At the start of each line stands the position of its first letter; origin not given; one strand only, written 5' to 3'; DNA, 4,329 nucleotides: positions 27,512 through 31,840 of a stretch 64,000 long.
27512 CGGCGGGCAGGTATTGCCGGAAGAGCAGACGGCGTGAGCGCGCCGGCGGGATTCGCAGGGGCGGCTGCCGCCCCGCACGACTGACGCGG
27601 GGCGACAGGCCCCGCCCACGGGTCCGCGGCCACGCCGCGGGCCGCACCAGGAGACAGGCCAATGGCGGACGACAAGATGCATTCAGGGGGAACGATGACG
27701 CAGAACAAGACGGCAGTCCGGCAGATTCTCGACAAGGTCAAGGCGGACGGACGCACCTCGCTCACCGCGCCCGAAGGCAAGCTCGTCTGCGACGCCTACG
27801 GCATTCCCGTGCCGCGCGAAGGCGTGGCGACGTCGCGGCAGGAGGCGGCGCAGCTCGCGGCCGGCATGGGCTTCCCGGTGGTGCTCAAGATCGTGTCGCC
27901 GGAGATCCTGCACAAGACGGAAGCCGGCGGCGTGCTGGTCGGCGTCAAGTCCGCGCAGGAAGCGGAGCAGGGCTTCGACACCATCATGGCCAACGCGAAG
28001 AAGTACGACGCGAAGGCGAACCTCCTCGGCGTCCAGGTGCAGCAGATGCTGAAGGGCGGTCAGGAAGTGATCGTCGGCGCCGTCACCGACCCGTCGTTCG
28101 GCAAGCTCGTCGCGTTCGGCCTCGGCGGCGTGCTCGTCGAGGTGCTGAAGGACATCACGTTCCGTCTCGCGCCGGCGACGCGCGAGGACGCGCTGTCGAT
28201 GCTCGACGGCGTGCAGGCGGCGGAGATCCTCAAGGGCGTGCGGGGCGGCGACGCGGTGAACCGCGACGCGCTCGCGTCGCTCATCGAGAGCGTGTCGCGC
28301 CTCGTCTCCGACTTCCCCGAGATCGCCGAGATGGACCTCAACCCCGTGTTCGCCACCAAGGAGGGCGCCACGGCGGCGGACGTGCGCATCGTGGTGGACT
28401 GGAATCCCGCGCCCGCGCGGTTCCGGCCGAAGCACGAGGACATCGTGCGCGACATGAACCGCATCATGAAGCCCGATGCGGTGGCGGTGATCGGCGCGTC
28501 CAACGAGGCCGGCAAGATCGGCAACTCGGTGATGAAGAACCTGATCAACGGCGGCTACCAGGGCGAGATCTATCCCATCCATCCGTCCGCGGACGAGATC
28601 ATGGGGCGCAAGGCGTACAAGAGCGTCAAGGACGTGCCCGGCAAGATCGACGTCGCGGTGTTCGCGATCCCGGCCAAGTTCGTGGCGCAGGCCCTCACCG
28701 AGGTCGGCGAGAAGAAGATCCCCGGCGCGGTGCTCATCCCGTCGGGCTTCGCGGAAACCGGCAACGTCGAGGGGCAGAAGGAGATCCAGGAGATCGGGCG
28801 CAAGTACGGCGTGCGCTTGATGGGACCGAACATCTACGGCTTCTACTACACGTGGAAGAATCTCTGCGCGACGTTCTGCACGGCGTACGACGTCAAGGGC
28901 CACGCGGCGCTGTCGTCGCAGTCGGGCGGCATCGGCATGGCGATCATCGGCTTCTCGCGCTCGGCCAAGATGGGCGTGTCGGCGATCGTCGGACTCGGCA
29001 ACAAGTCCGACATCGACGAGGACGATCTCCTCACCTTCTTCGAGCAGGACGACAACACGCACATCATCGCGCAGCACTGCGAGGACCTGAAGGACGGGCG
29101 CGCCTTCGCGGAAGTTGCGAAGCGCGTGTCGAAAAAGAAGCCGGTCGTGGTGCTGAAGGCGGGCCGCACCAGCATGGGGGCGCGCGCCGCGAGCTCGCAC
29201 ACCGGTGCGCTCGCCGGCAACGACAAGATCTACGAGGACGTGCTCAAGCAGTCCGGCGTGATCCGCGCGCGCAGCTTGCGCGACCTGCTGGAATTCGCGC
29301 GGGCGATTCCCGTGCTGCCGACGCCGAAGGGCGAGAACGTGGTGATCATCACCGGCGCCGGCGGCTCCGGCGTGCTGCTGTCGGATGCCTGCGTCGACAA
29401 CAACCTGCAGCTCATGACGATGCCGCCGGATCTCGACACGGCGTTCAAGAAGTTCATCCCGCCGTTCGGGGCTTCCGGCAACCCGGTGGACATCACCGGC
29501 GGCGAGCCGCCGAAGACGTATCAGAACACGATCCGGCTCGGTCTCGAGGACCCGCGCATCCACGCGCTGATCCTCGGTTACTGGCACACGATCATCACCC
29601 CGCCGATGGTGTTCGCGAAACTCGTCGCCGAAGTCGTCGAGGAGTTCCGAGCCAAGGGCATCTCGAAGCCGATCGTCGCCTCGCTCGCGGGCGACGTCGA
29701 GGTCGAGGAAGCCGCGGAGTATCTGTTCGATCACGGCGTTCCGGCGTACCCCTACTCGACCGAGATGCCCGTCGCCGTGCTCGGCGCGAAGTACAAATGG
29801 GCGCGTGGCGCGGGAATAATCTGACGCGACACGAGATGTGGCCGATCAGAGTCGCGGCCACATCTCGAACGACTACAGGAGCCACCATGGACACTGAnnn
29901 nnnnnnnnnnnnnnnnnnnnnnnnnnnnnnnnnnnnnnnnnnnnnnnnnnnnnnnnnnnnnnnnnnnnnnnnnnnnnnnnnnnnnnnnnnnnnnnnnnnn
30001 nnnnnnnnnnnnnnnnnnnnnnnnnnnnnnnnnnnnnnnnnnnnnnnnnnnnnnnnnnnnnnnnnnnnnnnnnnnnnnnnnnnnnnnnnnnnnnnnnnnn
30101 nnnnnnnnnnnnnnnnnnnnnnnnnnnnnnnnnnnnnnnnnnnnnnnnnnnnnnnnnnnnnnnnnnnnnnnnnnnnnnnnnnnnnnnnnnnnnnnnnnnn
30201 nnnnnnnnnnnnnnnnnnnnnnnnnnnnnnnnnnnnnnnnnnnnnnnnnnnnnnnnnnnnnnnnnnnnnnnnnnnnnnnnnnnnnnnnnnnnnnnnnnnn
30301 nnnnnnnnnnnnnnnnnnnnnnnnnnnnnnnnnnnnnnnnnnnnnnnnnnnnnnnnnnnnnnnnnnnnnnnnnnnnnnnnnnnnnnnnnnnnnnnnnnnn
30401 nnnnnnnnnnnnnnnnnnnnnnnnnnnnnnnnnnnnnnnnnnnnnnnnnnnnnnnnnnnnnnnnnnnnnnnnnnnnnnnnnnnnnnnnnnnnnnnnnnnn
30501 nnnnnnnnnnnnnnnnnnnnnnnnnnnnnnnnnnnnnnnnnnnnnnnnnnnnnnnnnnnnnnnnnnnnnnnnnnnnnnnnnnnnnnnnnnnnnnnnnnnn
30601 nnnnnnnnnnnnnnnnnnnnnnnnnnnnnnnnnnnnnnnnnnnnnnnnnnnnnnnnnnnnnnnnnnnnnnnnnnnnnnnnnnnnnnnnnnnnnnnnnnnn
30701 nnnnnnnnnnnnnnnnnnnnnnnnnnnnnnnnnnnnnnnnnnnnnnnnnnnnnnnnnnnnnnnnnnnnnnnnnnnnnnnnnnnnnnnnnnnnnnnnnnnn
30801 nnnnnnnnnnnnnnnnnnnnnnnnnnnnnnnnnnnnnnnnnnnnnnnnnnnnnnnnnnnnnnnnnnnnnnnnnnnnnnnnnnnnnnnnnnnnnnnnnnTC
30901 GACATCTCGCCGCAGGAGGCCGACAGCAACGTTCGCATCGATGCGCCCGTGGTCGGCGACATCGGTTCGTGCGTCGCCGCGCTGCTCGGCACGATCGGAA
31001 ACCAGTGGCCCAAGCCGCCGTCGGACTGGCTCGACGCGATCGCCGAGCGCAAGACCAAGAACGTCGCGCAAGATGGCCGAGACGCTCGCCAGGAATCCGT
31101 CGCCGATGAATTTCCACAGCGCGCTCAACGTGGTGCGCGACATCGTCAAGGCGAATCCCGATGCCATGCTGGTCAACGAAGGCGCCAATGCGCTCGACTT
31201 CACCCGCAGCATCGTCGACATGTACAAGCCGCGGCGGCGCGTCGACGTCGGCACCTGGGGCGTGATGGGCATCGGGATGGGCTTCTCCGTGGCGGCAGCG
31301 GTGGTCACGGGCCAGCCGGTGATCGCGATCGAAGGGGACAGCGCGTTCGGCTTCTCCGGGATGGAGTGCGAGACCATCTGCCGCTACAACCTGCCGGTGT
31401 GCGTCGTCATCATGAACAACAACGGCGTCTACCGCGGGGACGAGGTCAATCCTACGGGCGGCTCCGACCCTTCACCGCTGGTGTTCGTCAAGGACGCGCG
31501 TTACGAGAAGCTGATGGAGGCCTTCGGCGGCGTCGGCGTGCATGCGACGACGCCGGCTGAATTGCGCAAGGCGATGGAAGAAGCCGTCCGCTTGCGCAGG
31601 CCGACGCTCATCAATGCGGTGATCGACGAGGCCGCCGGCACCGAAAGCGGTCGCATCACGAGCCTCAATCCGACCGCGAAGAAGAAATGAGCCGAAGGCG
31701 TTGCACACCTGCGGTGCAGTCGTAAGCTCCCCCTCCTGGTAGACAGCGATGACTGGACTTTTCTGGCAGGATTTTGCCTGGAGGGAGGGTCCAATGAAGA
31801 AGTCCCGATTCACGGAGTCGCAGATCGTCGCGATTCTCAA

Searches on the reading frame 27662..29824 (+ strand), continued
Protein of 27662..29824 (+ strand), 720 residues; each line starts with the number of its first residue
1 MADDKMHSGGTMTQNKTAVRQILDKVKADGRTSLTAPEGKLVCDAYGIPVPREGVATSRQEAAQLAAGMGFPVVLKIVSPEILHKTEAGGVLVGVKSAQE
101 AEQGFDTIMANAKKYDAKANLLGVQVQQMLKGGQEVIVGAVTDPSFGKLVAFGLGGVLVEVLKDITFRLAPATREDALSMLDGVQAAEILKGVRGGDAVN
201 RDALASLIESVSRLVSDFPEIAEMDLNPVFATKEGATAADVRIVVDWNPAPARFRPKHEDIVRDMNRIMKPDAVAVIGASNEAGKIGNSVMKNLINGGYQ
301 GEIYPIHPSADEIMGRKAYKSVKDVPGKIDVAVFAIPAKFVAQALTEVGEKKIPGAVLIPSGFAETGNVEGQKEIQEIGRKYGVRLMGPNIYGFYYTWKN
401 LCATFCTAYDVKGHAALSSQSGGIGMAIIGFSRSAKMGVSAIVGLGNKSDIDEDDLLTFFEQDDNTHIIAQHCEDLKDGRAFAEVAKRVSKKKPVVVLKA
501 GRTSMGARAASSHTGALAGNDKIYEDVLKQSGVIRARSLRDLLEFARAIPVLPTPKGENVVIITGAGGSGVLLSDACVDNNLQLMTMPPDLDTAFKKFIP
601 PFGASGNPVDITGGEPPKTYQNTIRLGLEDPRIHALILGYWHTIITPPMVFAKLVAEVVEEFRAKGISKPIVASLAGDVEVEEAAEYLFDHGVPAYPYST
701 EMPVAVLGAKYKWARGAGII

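Call 68: find_encoding_contigs(protein=P0122, flank=10000, max_places=3)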
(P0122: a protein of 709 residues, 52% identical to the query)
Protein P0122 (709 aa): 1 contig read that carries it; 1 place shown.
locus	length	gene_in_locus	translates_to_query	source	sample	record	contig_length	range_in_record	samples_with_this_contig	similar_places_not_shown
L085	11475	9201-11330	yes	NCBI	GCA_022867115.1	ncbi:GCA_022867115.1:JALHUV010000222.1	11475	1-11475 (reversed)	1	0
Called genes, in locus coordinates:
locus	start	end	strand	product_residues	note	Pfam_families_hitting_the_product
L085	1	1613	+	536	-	PF02730:AFOR_N, PF01314:AFOR_C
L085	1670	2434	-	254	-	PF02525:Flavodoxin_2, PF03358:FMN_red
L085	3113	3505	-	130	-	-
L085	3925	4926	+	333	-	PF00248:Aldo_ket_red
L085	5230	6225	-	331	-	PF00724:Oxidored_FMN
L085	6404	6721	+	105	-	PF12773:DZR (weak), PF13240:Zn_Ribbon_1, PF13248:Zn_ribbon_3 (weak), PF14242:DUF4342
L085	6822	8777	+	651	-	PF03485:Arg_tRNA_synt_N, PF00750:tRNA-synt_1d, PF01921:tRNA-synt_1f (faint), PF00750:tRNA-synt_1d, PF05746:DALR_1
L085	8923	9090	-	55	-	PF01053:Cys_Met_Meta_PP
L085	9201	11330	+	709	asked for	PF02629:CoA_binding, PF13380:CoA_binding_2, PF13607:Succ_CoA_lig, PF19045:Ligase_CoA_2, PF13549:ATP-grasp_5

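Call 69: search_solved_structures(query=L061:6801-8489:+, max_evalue=1e-50)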
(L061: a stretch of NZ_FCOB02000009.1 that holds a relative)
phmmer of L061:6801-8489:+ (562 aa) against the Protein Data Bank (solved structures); distinct sequences matched with E-value up to 1e-50: 26.
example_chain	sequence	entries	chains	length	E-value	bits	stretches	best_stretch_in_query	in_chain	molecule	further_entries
7pt3_A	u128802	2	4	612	1.3e-78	268.5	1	10-531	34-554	2-hydroxyacyl-CoA lyase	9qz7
9qz5_A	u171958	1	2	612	1.7e-78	268.2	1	10-531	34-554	2-hydroxyacyl-CoA lyase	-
7pt2_A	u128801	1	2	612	2.2e-78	267.8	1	10-531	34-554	2-hydroxyacyl-CoA lyase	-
7pt1_A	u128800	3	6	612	2.2e-78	267.8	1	10-531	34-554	2-hydroxyacyl-CoA lyase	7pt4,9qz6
9qz4_A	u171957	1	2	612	2.4e-78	267.7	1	10-531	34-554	2-hydroxyacyl-CoA lyase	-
8vzc_A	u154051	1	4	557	1.5e-75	258.5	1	3-545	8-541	Oxalyl-CoA decarboxylase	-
8vzf_A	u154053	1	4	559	1.5e-75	258.4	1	3-545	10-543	2-Hydroxyacyl-CoA Lyase/Synthase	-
8vza_A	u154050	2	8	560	1.5e-75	258.4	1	3-545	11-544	2-Hydroxyacyl-CoA lyase/Synthase | Oxalyl-CoA decarboxylase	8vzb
8vzk_A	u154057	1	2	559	3.9e-72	247.2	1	6-549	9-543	Oxalyl-CoA decarboxylase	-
6xn8_A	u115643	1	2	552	4e-66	227.4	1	6-530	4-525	2-hydroxyacyl-CoA lyase 1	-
8vzi_A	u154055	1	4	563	5.3e-66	226.9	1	6-531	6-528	2-hydroxyacyl-CoA lyase-like protein 1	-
8vzj_A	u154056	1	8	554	2e-65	225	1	3-549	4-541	Oxalyl-CoA decarboxylase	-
8vzd_A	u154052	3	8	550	5.8e-65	223.5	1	5-546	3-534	2-Hydroxyacyl-CoA Lyase/Synthase TbHACS | Oxalyl-CoA decarboxylase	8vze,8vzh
3iae_A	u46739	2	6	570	7.4e-65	223.2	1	5-530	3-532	Benzaldehyde lyase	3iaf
2ag0_A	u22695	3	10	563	7.8e-65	223.1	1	5-530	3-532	benzaldehyde lyase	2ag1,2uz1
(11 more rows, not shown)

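Call 77: search_dna_similar(query=window:27662-29824:+, collection=plasmids, mode=protein, max_evalue=1e-100, max_rows=25)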
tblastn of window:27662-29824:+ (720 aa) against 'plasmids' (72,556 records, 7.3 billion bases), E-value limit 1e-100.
Records with a match: 18; places in all: 18; records where one place covers at least 80% of the query: 18.
Best place of each record, by identity: 80-90% 9; 60-80% 9.
By first word of the organism name: Cupriavidus 3; Azospirillum 3; Skermanella 3; Streptomyces 3; Phyllobacterium 2; Paracoccus 1; Caballeronia 1; Methylobacterium 1; Nonomuraea 1.
By predicted mobility (MOB-suite, as given by PLSDB): non-mobilizable 11; mobilizable 7.
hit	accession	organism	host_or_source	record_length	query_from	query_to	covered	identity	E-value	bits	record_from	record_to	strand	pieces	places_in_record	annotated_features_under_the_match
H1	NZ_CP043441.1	Cupriavidus campinensis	cell culture,soil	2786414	12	720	98%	82.7%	0e+0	1199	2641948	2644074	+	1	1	none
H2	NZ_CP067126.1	Paracoccus alcaliphilus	whole organism,soil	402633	14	720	98%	82.9%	0e+0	1184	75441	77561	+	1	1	acetate--CoA ligase family protein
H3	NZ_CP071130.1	Caballeronia sp. M1242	Homo sapiens,ETA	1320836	16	720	98%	82.6%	0e+0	1199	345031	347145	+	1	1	none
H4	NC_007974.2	Cupriavidus metallidurans CH34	-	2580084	12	720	98%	82.1%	0e+0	1187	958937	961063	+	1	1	none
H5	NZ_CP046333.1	Cupriavidus metallidurans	sedimentation pond in a zinc factory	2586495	12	720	98%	82.1%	0e+0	1187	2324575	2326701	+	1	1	none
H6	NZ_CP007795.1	Azospirillum argentinense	Triticum aestivum L.,Root,wheat ...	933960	19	720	98%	80.8%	0e+0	1164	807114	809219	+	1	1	acetate--CoA ligase family protein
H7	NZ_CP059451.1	Azospirillum brasilense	Prokaryotes,soil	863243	19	720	98%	80.8%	0e+0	1163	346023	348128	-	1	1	acetate--CoA ligase family protein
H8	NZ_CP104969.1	Phyllobacterium zundukense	Vicia costata,cell culture,root nodule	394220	15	720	98%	80.2%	0e+0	1158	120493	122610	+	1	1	acetate--CoA ligase family protein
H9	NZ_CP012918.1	Azospirillum brasilense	Digitaria eriantha,microbe,root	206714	19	720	98%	80.5%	0e+0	1157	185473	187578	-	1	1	acetate--CoA ligase family protein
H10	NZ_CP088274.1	Phyllobacterium sp. T1293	Melilotus albus,Cell culture,root nodule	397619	15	720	98%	79.7%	0e+0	1155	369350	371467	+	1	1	acetate--CoA ligase family protein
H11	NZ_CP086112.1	Skermanella rosea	single cell,hydrocarbon-contaminated ...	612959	16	720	98%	79.4%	0e+0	1155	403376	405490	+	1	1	acetate--CoA ligase family protein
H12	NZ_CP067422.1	Skermanella sp. TT6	Homo sapiens,single cell,skin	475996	16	720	98%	79.3%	0e+0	1159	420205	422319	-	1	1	acetate--CoA ligase family protein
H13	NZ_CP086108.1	Skermanella mucosa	single cell,crude oil contaminated ...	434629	16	720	98%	79.3%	0e+0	1155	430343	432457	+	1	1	acetate--CoA ligase family protein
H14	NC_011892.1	Methylobacterium nodulans ORS 2060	-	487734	19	720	98%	78.9%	0e+0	1133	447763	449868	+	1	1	acetate--CoA ligase family protein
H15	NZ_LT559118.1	Nonomuraea gerenzanensis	-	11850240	20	720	97%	71.2%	0e+0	1047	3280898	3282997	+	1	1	none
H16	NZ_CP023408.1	Streptomyces fungicidicus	Pig,cell culture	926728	19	720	98%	68.7%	0e+0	974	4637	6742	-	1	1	acetate--CoA ligase family protein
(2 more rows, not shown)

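Call 78: get_annotated_region(hit=H14, flank=9000)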
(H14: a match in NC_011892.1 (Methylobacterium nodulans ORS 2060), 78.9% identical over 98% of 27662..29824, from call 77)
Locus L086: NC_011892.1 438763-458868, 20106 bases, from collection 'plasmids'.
description: Methylobacterium nodulans ORS 2060 plasmid pMNOD01, complete sequence
organism: Methylobacterium nodulans ORS 2060 (NCBI taxid 460265)
taxonomy: Bacteria; Pseudomonadota; Alphaproteobacteria; Hyphomicrobiales; Methylobacteriaceae; Methylobacterium; Methylobacterium nodulans; Methylobacterium nodulans ORS 2060
host: -; source: -; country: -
typing (MOB-suite, as given by PLSDB): non-mobilizable
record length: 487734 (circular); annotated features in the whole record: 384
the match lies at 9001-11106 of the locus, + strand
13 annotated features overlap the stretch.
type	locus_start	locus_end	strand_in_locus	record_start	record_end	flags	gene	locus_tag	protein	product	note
CDS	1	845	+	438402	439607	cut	repA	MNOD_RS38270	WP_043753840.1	plasmid partitioning protein RepA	-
CDS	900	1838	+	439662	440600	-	repB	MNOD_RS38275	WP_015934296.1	plasmid partitioning protein RepB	-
CDS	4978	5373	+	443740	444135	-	-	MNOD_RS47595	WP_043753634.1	hypothetical protein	-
CDS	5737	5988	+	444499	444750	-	-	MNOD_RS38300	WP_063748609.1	hypothetical protein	-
CDS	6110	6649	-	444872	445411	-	-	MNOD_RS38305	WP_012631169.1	DUF2243 domain-containing protein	-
CDS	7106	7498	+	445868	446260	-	-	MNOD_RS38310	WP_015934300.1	PAS domain S-box protein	-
CDS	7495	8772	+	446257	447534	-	frc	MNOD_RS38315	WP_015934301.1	formyl-CoA transferase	GO:0033611 - oxalate catabolic process [Evidence IEA]; GO:0009636 - response to toxic substance [Evidence IEA]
CDS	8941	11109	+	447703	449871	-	-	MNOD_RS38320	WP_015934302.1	acetate--CoA ligase family protein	-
CDS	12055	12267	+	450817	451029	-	-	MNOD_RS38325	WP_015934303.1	hypothetical protein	-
CDS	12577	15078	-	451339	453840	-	-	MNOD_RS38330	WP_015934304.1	phosphoketolase family protein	-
CDS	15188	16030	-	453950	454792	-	-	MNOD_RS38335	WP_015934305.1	universal stress protein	-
CDS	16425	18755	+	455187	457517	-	-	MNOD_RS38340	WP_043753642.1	heavy metal translocating P-type ATPase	-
CDS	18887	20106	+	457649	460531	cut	-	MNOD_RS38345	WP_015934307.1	cation-translocating P-type ATPase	-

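Call 79: get_annotated_region(hit=H16, flank=9000)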
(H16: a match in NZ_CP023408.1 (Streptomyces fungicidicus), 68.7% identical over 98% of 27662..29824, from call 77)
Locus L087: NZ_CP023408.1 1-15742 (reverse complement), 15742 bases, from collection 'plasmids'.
description: Streptomyces fungicidicus strain TXX3120 plasmid p1, complete sequence
organism: Streptomyces fungicidicus (NCBI taxid 68203)
taxonomy: Bacteria; Actinomycetota; Actinomycetes; Kitasatosporales; Streptomycetaceae; Streptomyces; Streptomyces fungicidicus
host: -; source: Pig,cell culture; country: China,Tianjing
typing (MOB-suite, as given by PLSDB): non-mobilizable
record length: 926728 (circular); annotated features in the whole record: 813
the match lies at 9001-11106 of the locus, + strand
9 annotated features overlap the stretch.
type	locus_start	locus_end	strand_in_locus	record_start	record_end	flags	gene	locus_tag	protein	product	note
CDS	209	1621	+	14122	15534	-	-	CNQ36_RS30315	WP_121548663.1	MFS transporter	GO:0055085 - transmembrane transport [Evidence IEA]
CDS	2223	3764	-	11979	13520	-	-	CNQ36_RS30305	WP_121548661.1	aldehyde dehydrogenase family protein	-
CDS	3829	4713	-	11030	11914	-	sucD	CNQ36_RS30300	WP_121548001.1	succinate--CoA ligase subunit alpha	-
CDS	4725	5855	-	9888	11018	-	sucC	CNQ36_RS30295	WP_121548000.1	ADP-forming succinate--CoA ligase subunit beta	GO:0006099 - tricarboxylic acid cycle [Evidence IEA]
CDS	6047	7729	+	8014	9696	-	-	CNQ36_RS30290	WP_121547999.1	thiamine pyrophosphate-binding protein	-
CDS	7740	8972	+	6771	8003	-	frc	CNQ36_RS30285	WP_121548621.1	formyl-CoA transferase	GO:0033611 - oxalate catabolic process [Evidence IEA]; GO:0009636 - response to toxic substance [Evidence IEA]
CDS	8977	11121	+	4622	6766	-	-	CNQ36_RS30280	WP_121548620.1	acetate--CoA ligase family protein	-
CDS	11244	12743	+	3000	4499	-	-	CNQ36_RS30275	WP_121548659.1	OFA family MFS transporter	GO:0055085 - transmembrane transport [Evidence IEA]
CDS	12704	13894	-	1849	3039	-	-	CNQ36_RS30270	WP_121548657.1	sugar phosphate isomerase/epimerase family protein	-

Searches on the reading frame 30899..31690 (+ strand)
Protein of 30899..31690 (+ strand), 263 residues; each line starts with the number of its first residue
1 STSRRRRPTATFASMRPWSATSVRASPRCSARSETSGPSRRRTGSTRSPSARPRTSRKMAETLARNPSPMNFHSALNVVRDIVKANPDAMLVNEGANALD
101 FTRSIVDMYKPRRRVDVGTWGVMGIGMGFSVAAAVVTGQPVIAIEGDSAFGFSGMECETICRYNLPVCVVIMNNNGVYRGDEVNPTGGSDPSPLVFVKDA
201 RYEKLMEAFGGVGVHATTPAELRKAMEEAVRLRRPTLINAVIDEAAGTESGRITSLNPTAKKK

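Call 4: search_protein_families(library=ncbifam, proteins=[window:30899-31690:+])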
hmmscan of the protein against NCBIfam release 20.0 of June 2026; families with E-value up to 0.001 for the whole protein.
window:30899-31690:+ (263 aa): 50 families (the best 25 are shown)
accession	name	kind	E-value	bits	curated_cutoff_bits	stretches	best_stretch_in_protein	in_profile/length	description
NF006721.0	PRK09259.1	equivalog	3.1e-104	349.7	557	1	53-261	361-569/574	oxalyl-CoA decarboxylase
TIGR03254.1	oxalate_oxc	equivalog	6e-100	335.5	739.4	1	54-258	350-553/554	oxalyl-CoA decarboxylase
NF004516.0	PRK05858.1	equivalog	3e-25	88.8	587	1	85-245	377-538/548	acetolactate synthase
NF058623.1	HdaclCoAlyACT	equivalog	2.7e-20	72.5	600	1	69-246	375-544/575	2-hydroxyacyl-CoA lyase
NF006122.0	PRK08266.1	subfamily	1.3e-18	66.8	571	1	74-245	357-527/543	hypothetical protein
NF004710.0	PRK06048.1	equivalog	2.6e-18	65.8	976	1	78-245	371-540/561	acetolactate synthase large subunit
NF006377.0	PRK08611.1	equivalog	8.4e-17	60.9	742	1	57-254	346-541/576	pyruvate oxidase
NF005713.0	PRK07525.1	subfamily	7.4e-16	57.6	620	1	60-245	376-565/592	sulfoacetaldehyde acetyltransferase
TIGR00118.1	acolac_lg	equivalog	8.4e-16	57.5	538.35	1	77-245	365-537/557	biosynthetic-type acetolactate synthase large subunit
NF006052.0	PRK08199.1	subfamily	2.7e-15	55.7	539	1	61-261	358-556/559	thiamine pyrophosphate protein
NF006378.0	PRK08617.1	equivalog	9.2e-15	54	510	1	75-243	370-539/556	acetolactate synthase AlsS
NF006203.0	PRK08327.1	equivalog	1.4e-14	53.5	456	1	38-238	355-564/571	thiamine pyrophosphate-requiring protein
NF004772.0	PRK06112.1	subfamily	1.5e-14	53.2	673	1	56-246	373-563/578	acetolactate synthase catalytic subunit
NF004807.0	PRK06154.1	equivalog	2.3e-14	52.9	607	1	61-232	372-541/565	thiamine pyrophosphate-requiring protein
TIGR03457.1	sulphoacet_xsc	equivalog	4.5e-14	51.7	676.4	1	71-245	379-559/579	sulfoacetaldehyde acetyltransferase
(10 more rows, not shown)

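Call 5: search_protein_families(library=pfam, proteins=[window:30899-31690:+])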
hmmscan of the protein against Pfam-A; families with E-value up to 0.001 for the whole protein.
window:30899-31690:+ (263 aa): 1 family
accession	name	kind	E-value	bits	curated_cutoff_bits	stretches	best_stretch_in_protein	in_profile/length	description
PF02775.26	TPP_enzyme_C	-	5.5e-25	88.4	21.9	1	105-239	12-150/151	Thiamine pyrophosphate enzyme, C-terminal TPP binding domain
